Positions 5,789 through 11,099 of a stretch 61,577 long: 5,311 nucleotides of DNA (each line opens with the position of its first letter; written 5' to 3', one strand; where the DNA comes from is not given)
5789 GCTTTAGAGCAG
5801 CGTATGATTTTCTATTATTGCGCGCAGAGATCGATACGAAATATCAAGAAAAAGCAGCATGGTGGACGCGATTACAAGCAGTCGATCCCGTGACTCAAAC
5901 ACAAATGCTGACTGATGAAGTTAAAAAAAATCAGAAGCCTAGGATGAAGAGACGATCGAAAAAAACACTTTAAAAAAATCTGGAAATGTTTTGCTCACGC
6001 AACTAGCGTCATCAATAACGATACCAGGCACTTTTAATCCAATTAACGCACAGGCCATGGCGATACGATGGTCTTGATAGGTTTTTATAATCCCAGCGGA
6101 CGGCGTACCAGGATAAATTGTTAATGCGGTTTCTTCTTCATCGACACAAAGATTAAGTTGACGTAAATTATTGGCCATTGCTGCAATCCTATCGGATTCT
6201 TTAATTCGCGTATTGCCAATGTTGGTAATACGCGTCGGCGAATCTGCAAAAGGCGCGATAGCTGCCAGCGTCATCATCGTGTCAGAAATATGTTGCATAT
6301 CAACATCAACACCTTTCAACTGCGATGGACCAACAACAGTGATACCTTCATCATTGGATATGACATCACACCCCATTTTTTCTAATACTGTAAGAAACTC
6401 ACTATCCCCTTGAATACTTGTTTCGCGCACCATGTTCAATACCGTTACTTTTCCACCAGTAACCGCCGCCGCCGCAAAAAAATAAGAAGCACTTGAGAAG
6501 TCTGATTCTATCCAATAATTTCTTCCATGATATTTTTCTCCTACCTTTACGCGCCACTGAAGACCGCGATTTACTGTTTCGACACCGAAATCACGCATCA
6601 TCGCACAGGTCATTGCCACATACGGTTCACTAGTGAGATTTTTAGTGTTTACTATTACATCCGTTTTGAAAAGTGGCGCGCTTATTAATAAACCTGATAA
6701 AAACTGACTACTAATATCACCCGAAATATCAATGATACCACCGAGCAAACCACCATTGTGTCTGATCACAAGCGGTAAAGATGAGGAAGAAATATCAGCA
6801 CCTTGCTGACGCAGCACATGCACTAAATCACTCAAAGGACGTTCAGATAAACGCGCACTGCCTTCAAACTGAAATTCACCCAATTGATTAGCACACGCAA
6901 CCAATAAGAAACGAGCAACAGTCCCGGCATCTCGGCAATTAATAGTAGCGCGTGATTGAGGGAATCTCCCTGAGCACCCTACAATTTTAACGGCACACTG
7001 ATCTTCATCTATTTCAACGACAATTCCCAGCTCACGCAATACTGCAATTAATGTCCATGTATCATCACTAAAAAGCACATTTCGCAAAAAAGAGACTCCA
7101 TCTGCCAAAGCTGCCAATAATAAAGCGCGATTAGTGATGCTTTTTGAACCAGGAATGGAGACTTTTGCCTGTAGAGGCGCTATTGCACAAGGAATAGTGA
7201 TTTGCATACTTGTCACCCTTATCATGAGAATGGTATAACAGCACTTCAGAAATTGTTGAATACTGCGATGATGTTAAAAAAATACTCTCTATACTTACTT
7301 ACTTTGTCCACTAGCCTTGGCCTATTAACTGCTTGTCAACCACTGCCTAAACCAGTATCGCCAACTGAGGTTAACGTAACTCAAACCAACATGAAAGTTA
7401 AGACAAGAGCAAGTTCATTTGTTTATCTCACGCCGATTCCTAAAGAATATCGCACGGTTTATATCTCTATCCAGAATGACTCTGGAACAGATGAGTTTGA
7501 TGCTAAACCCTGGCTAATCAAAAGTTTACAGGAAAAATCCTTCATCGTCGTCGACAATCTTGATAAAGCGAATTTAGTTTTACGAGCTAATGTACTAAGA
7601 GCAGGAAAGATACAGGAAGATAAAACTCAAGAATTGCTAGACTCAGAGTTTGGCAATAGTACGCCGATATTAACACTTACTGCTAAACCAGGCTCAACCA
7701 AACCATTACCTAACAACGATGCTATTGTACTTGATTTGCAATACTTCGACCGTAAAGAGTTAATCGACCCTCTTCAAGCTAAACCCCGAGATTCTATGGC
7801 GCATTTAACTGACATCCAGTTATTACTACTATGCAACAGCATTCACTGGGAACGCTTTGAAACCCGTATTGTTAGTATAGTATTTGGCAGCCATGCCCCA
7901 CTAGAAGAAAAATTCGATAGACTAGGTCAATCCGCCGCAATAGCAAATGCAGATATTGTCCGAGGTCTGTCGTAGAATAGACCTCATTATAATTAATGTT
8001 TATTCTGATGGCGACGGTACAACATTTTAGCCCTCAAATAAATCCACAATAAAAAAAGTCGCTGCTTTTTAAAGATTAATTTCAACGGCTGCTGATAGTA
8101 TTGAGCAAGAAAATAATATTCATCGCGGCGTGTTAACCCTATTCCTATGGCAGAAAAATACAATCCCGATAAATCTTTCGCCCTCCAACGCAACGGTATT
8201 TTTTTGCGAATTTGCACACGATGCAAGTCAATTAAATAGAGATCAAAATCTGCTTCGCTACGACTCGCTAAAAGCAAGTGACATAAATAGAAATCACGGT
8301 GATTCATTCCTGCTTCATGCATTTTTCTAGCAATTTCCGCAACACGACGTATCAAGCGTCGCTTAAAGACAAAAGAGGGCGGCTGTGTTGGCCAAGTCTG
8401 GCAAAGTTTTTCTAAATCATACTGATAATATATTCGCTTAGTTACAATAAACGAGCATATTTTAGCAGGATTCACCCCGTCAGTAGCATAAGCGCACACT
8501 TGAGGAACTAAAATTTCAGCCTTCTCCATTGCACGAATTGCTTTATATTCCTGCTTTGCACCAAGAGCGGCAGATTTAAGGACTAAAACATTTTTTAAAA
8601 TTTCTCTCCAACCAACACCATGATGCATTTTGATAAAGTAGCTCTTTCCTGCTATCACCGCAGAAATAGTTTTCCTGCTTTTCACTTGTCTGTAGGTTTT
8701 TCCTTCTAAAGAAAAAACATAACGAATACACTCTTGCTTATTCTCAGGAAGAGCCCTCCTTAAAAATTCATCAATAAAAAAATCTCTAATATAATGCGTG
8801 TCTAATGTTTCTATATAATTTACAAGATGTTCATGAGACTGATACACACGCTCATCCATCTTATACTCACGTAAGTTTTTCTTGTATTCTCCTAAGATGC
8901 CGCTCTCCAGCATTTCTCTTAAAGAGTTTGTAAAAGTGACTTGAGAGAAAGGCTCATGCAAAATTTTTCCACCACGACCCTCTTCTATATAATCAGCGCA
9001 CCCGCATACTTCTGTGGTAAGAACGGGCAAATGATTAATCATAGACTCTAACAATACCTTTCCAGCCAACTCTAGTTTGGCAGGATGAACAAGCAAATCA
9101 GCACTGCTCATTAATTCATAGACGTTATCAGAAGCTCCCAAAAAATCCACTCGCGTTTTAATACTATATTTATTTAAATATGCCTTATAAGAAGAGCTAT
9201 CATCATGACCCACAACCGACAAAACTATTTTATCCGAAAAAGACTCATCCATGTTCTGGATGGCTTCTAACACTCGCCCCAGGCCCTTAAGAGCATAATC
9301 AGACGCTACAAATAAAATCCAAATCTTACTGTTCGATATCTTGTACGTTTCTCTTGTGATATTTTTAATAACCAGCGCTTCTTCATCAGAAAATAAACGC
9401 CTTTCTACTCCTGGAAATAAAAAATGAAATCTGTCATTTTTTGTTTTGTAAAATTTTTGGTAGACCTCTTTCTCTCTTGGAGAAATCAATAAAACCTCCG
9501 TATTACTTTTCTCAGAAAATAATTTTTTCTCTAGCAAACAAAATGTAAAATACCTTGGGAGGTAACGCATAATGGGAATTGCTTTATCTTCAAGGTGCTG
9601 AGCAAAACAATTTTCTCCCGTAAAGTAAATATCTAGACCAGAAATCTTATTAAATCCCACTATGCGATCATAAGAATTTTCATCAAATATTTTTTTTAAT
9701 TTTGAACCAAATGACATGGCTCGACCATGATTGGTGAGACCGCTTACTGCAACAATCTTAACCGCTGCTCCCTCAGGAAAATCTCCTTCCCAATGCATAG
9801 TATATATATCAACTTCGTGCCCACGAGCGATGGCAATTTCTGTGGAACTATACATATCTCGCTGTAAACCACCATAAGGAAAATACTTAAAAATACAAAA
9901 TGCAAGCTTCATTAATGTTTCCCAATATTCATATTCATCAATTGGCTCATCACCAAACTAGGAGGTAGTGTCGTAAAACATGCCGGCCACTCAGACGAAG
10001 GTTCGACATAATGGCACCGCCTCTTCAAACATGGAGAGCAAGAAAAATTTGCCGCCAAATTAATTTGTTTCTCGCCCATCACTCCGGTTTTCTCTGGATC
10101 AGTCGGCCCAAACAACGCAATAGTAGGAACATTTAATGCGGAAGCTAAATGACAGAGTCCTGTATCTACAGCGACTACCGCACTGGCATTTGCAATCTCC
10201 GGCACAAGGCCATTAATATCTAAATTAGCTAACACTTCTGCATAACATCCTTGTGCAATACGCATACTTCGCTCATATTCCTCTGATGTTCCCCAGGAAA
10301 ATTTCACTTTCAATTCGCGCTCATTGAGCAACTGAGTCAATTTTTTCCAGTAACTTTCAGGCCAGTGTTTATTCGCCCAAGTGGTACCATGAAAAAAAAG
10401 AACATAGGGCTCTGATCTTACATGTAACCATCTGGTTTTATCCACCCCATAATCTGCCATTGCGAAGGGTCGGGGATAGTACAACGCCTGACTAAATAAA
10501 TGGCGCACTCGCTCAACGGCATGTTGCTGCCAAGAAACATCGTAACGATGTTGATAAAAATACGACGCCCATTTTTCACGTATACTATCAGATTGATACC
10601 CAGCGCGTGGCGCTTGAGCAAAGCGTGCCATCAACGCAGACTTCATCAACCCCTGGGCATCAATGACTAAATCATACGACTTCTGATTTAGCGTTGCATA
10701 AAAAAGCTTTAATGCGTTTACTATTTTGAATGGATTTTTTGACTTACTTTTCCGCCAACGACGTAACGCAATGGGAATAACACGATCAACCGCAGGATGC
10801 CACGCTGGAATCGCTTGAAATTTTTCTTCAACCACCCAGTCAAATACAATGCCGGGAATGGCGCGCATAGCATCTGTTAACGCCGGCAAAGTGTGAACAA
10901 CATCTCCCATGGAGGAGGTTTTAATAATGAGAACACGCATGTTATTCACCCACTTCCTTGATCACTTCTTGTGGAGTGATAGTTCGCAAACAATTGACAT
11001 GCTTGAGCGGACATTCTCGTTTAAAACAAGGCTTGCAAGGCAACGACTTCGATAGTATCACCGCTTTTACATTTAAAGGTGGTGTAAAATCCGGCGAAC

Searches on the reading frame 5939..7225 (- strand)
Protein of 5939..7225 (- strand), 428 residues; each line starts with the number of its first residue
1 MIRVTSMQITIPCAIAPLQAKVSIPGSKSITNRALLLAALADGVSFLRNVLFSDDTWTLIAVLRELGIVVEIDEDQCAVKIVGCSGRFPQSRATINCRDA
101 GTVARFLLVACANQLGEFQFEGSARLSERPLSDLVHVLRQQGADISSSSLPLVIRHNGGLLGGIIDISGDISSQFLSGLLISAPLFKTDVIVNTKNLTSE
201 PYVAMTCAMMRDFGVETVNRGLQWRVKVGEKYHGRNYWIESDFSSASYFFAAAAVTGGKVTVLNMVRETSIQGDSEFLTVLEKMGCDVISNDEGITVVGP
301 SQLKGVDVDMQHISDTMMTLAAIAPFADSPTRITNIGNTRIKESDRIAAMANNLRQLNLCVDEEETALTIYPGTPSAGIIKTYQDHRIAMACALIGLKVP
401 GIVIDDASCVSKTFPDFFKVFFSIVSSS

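Call 30: search_protein_families(library=ncbifam, proteins=[window:5939-7225:-], max_evalue=0.00001)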
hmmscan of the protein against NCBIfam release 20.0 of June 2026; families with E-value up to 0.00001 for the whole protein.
window:5939-7225:- (428 aa): 6 families
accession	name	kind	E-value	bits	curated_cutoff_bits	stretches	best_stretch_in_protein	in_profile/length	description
TIGR01356.1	aroA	equivalog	1e-120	403.4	287.25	1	21-424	2-412/415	3-phosphoshikimate 1-carboxyvinyltransferase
NF008816.0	PRK11860.1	equivalog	9.5e-103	344.5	943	1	15-426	12-437/662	bifunctional 3-phosphoshikimate 1-carboxyvinyltransferase/cytidylate kinase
NF011381.1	PRK14806.1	equivalog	9.2e-52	176.2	902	1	17-420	311-722/733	bifunctional prephenate dehydrogenase/3-phosphoshikimate 1-carboxyvinyltransferase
NF006873.0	PRK09369.1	subfamily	3.2e-19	68.9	297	1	16-310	10-297/419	UDP-N-acetylglucosamine 1-carboxyvinyltransferase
TIGR01072.1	murA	equivalog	2.2e-18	66.2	392.7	1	16-311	10-298/416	UDP-N-acetylglucosamine 1-carboxyvinyltransferase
NF009470.0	PRK12830.1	equivalog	4.7e-12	45.3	552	1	17-355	11-345/417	UDP-N-acetylglucosamine 1-carboxyvinyltransferase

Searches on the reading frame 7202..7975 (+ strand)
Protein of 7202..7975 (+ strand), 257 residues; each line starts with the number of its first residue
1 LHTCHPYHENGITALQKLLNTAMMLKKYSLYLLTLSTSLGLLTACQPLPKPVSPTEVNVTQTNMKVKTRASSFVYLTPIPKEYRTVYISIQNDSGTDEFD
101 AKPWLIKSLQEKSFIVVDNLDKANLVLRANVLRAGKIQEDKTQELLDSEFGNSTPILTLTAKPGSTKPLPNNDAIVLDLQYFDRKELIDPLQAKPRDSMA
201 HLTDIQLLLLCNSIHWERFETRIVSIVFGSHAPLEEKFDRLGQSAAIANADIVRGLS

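Call 30: search_protein_families(library=ncbifam, proteins=[window:7202-7975:+], max_evalue=0.00001)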
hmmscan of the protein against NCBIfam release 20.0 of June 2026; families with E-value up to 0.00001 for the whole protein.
window:7202-7975:+ (257 aa): 1 family
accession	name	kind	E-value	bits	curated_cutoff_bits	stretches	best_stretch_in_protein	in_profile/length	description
NF010291.0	PRK13731.1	equivalog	7.4e-11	42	445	1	57-150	26-117/243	conjugal transfer complement resistance protein TraT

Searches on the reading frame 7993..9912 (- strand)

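Call 30: search_protein_families(library=ncbifam, proteins=[window:7993-9912:-], max_evalue=0.00001)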
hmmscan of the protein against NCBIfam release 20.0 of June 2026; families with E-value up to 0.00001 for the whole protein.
window:7993-9912:- (639 aa): 15 families
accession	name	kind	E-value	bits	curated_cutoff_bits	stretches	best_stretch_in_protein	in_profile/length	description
NF011703.0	PRK15123.1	equivalog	1.4e-89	299.6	170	1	393-638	16-264/268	lipopolysaccharide core heptose(I) kinase RfaP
TIGR03999.1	thiol_BshA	equivalog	2.7e-14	52.9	273.7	1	185-319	188-321/375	N-acetyl-alpha-D-glucosaminyl L-malate synthase BshA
TIGR03088.1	stp2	hypoth_equivalog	5.1e-14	52.1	409.05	1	156-335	156-336/374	TIGR03088 family PEP-CTERM/XrtA system glycosyltransferase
TIGR04157.1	glyco_rSAM_CFB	subfamily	1.6e-10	40.6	400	1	138-314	171-344/406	TIGR04157 family glycosyltransferase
NF041876.1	EPS_EpsE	equivalog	4.9e-10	39.2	400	1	196-335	214-359/389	exopolysaccharide biosynthesis GT4 family glycosyltransferase EpsE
NF047684.1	TeichurnBiosyTuaC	equivalog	7.5e-10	38.3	550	1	150-347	175-365/391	teichuronic acid biosynthesis protein TuaC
NF046085.1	XrtY_assoc_Gly1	equivalog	2.7e-09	36.3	400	1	184-325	197-339/387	XrtY-associated glycosyltransferase XYAG1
TIGR02149.1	glgA_Coryne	subfamily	3.1e-08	33.1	302.4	1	139-334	147-348/391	glycogen synthase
TIGR04063.1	stp3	hypoth_equivalog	1e-07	31.2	442.05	1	165-358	185-382/397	TIGR04063 family PEP-CTERM/XrtA system glycosyltransferase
NF012028.0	PRK15484.1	subfamily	1.5e-07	30.8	618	1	182-357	179-364/380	lipopolysaccharide N-acetylglucosaminyltransferase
TIGR03449.1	mycothiol_MshA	equivalog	2e-07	30.3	462.5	1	145-337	173-369/406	D-inositol-3-phosphate glycosyltransferase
NF053787.1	GlcN_PG_synth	equivalog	2.5e-07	29.9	480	1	185-339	186-328/361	N-acetylglucosaminyl phosphatidylglycerol synthase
NF047880.1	glyco_SdgA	exception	7.4e-07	28.1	800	1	200-320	319-440/488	serine-aspartate repeat adhesin O-glycosyltransferase SdgA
NF002475.0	PRK01723.1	equivalog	1.1e-06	27.8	142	1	452-584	88-207/241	3-deoxy-D-manno-octulosonic acid kinase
NF007396.0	PRK09922.1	equivalog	1.8e-06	27.1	385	1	213-335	198-324/361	lipopolysaccharide 1,6-galactosyltransferase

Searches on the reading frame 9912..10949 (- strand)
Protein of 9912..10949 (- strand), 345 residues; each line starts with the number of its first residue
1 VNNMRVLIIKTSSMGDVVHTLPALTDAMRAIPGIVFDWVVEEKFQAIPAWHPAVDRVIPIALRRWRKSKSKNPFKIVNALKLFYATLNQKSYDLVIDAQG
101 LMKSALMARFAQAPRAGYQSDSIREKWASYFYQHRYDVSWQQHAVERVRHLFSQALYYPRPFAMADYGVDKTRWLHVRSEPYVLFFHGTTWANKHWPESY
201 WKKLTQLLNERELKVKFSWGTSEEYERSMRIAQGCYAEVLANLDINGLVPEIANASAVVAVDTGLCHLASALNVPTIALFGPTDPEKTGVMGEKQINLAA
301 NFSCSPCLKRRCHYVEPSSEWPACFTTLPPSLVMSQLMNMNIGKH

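Call 30: search_protein_families(library=ncbifam, proteins=[window:9912-10949:-], max_evalue=0.00001)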
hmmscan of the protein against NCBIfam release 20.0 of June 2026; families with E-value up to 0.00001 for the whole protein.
window:9912-10949:- (345 aa): 6 families
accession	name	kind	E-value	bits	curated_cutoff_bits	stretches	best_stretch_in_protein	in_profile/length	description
NF008204.0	PRK10964.1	equivalog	1.2e-112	376.3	437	1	4-300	1-299/322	lipopolysaccharide heptosyltransferase RfaC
TIGR02193.1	heptsyl_trn_I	equivalog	4e-100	335.2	185.3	1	5-302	1-303/320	lipopolysaccharide heptosyltransferase I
TIGR02195.1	heptsyl_trn_II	equivalog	4.7e-21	75.3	134.6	1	6-341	2-338/339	lipopolysaccharide heptosyltransferase II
TIGR02201.1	heptsyl_trn_III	equivalog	1.6e-16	60.3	170.2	1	5-286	1-292/344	putative lipopolysaccharide heptosyltransferase III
NF007742.0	PRK10422.1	equivalog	7.1e-14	51.4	467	1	4-285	6-293/352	lipopolysaccharide core heptosyltransferase RfaQ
NF008162.0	PRK10916.1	equivalog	4.4e-12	45.8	569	1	4-294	1-301/348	ADP-heptose--LPS heptosyltransferase RfaF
